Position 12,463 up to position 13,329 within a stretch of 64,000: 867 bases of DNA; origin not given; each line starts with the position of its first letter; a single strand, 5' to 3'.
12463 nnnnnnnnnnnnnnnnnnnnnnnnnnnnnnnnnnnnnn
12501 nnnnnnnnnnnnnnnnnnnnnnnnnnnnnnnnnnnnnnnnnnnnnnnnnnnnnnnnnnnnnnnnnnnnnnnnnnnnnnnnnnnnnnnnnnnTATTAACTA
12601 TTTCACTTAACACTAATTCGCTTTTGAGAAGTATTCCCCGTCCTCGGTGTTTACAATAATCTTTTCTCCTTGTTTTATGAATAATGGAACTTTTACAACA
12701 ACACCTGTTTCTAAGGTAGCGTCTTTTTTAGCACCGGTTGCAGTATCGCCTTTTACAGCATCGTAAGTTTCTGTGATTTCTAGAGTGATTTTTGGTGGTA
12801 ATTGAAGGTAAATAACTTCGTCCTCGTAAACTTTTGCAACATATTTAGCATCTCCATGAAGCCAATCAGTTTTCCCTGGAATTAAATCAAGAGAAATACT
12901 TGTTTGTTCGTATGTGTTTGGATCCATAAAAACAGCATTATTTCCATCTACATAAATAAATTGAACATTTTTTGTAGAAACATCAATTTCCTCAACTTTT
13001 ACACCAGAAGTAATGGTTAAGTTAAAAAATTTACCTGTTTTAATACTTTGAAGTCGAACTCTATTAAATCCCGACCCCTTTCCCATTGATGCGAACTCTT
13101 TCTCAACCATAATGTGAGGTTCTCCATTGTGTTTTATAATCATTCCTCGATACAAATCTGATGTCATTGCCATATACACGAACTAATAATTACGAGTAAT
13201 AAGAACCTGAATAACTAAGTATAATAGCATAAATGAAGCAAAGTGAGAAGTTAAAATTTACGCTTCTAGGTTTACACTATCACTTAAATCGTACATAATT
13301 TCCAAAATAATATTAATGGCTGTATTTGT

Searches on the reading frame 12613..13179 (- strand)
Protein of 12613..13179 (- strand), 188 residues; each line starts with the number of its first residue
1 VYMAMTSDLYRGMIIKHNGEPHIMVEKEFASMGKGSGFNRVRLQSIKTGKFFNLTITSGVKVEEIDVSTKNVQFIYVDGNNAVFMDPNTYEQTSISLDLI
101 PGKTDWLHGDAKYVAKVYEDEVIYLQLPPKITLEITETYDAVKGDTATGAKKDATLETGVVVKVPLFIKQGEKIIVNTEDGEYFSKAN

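Call 9: search_protein_families(library=pfam, proteins=[window:12613-13179:-], max_evalue=0.01)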
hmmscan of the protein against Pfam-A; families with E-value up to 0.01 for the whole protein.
window:12613-13179:- (188 aa): 3 families
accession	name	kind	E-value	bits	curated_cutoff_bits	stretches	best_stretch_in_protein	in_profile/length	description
PF09285.17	Elong-fact-P_C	-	1.4e-24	86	25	1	131-185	1-55/56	Elongation factor P, C-terminal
PF08207.18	EFP_N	-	9.3e-13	48.4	23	1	6-62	2-58/58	Elongation factor P (EF-P) KOW-like domain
PF01132.26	EFP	-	1.4e-12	47.8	27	1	70-123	1-54/54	Elongation factor P (EF-P) OB domain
